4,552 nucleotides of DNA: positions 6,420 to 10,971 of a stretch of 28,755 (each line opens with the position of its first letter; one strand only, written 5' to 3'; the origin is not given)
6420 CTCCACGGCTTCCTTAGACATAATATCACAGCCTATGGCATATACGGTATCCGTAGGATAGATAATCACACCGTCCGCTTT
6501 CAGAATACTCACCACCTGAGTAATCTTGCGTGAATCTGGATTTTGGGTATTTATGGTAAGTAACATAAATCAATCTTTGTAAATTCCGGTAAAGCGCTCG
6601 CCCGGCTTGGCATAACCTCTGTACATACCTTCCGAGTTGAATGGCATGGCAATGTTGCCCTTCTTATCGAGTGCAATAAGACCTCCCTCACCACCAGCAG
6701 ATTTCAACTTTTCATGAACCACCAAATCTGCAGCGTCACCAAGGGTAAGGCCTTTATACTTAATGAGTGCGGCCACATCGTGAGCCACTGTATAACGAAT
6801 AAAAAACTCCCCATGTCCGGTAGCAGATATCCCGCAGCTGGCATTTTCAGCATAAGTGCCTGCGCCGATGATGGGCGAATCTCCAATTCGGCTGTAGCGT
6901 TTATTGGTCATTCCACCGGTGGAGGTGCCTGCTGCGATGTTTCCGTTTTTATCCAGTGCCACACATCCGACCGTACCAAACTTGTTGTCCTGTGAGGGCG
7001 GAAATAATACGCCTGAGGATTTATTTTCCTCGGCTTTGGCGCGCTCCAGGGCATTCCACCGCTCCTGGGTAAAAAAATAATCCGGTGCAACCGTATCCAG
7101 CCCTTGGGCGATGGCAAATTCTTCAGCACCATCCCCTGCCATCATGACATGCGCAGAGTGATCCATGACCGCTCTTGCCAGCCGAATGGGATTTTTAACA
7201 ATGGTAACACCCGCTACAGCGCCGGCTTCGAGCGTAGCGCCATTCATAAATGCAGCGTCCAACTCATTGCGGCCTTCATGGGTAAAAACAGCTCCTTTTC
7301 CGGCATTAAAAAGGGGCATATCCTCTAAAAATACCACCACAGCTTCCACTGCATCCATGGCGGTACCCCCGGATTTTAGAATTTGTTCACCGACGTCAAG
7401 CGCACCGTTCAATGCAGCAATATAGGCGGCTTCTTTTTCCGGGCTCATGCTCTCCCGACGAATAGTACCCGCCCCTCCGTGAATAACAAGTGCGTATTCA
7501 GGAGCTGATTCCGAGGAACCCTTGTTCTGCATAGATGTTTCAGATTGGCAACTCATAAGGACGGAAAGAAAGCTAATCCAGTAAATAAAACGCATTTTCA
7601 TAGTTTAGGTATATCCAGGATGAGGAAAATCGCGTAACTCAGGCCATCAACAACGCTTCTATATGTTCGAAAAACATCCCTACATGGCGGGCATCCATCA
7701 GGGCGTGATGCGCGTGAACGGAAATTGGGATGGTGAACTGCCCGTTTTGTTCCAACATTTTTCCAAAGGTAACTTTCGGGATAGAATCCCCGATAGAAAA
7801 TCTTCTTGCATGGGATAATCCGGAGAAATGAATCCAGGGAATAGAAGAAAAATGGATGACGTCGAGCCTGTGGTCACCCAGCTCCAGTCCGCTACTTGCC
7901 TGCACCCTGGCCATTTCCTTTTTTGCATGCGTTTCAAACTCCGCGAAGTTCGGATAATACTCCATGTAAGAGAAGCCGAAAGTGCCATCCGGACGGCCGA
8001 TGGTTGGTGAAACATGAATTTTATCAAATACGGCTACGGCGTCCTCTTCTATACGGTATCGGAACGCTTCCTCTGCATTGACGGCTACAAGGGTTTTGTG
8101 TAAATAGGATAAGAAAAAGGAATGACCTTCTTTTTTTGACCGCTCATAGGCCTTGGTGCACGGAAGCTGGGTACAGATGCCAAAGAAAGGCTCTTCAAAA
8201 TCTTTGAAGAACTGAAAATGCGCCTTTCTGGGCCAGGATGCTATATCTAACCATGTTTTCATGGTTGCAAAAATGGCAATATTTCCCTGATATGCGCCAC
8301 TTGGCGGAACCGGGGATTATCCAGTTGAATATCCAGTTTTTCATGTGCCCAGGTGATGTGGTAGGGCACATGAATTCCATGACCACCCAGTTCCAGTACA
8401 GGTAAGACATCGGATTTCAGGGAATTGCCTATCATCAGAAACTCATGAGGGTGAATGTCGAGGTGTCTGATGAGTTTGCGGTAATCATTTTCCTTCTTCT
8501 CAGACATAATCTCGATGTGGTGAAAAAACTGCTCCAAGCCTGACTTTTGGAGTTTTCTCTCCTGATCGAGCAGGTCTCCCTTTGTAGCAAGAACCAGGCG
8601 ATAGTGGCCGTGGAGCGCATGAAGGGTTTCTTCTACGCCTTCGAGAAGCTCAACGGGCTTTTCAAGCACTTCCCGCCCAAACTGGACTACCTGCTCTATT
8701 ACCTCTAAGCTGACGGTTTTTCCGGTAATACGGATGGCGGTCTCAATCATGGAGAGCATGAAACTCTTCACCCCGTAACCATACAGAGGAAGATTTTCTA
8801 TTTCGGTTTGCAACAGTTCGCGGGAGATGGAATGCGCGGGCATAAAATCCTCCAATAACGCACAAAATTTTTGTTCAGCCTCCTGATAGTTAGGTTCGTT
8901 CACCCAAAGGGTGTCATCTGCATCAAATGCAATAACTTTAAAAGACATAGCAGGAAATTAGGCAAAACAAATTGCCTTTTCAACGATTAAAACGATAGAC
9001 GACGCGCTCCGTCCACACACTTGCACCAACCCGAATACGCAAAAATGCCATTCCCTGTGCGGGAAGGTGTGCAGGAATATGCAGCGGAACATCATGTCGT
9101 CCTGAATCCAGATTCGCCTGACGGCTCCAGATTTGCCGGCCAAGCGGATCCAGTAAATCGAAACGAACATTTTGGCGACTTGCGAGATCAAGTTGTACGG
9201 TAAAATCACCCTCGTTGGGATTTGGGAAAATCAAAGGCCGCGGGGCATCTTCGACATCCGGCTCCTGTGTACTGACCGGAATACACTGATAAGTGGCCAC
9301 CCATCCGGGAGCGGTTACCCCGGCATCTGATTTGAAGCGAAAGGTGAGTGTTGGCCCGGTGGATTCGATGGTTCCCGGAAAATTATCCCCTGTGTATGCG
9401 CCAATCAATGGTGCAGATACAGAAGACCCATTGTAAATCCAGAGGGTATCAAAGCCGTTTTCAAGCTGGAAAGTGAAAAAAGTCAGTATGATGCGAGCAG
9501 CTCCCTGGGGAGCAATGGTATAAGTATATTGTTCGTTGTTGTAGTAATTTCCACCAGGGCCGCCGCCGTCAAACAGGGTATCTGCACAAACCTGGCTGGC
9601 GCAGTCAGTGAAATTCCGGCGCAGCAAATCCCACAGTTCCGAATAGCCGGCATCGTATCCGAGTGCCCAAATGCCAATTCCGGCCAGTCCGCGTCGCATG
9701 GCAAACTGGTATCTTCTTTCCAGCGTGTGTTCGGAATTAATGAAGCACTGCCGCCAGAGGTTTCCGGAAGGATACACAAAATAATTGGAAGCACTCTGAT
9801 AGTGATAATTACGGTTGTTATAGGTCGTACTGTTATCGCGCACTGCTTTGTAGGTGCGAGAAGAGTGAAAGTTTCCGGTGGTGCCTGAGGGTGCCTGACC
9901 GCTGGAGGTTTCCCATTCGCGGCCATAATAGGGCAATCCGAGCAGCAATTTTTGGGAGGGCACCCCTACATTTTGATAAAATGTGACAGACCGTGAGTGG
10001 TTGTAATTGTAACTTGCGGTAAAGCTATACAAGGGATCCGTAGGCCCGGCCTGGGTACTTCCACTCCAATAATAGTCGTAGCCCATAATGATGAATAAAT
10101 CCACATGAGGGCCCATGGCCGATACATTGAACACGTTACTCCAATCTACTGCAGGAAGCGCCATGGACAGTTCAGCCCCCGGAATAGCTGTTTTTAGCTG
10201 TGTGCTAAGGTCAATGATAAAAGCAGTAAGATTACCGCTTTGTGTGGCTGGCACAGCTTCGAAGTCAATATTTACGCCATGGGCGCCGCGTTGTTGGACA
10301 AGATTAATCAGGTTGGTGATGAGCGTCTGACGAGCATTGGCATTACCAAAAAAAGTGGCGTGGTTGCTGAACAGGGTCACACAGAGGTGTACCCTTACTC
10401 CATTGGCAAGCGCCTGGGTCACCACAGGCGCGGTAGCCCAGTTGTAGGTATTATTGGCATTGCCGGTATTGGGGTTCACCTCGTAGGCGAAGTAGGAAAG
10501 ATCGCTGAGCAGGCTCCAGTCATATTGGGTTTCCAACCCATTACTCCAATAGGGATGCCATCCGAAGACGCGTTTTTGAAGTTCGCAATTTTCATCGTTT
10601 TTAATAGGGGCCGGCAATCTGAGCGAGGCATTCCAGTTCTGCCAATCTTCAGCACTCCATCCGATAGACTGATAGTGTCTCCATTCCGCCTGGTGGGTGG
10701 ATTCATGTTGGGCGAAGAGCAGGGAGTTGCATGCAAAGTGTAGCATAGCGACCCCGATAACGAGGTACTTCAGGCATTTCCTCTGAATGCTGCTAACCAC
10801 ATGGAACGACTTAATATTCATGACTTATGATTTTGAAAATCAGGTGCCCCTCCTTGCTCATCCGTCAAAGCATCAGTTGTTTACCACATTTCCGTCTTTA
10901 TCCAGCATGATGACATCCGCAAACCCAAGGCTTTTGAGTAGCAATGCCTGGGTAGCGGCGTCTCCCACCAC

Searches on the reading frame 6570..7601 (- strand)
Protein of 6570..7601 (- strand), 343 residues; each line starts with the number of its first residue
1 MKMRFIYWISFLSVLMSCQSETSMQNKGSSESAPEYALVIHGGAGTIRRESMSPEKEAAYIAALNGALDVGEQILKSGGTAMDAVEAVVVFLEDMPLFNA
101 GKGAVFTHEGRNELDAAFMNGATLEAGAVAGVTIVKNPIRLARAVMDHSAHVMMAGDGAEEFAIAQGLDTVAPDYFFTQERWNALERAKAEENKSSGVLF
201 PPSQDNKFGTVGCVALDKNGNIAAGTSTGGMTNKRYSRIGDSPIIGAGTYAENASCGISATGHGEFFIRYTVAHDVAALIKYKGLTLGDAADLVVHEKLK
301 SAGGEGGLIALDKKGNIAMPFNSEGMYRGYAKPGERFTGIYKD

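Call 33: search_protein_families(library=pfam, proteins=[window:6570-7601:-], max_evalue=0.00001)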
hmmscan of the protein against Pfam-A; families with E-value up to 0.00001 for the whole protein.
window:6570-7601:- (343 aa): 1 family
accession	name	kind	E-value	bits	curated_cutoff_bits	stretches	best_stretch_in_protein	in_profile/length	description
PF01112.23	Asparaginase_2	-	7.7e-116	387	27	1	37-335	2-302/309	Asparaginase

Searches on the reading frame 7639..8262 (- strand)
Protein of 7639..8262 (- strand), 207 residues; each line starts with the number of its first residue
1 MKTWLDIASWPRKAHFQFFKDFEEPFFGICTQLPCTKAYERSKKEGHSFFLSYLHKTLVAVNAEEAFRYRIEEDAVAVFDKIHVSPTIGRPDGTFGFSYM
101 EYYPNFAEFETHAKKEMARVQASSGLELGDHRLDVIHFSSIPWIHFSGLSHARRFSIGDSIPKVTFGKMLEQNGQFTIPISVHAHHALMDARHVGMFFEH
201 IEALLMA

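Call 33: search_protein_families(library=pfam, proteins=[window:7639-8262:-], max_evalue=0.00001)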
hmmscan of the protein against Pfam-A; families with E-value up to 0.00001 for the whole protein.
window:7639-8262:- (207 aa): 1 family
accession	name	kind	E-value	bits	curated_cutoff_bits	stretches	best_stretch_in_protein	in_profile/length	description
PF00302.23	CAT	-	2.2e-23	83.8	23.5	1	4-200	5-203/205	Chloramphenicol acetyltransferase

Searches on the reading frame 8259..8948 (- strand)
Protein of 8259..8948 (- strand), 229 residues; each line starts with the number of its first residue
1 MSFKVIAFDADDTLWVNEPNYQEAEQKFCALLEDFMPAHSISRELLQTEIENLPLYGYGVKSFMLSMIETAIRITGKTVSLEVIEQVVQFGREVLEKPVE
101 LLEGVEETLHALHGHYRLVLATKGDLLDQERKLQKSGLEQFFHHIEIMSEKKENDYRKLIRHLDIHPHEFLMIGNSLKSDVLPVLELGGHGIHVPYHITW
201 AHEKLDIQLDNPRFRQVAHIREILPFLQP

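Call 33: search_protein_families(library=pfam, proteins=[window:8259-8948:-], max_evalue=0.00001)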
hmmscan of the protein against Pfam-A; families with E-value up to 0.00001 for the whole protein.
window:8259-8948:- (229 aa): 2 families
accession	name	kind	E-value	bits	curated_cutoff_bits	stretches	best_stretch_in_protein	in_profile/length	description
PF00702.32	Hydrolase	-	5.8e-16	59.9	26.4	1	3-181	1-184/191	haloacid dehalogenase-like hydrolase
PF13419.12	HAD_2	-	2.4e-08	34.7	23.8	1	65-177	43-162/178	Haloacid dehalogenase-like hydrolase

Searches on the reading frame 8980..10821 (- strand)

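Call 33: search_protein_families(library=pfam, proteins=[window:8980-10821:-], max_evalue=0.00001)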
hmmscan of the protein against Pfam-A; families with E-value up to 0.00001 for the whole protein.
window:8980-10821:- (613 aa): 2 families
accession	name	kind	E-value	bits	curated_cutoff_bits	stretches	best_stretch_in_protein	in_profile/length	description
PF00704.34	Glyco_hydro_18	-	1.9e-31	110.3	29.6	1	157-390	83-317/317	Glycosyl hydrolases family 18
PF00431.26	CUB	-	6.1e-12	46.3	21.4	1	425-511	20-110/110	CUB domain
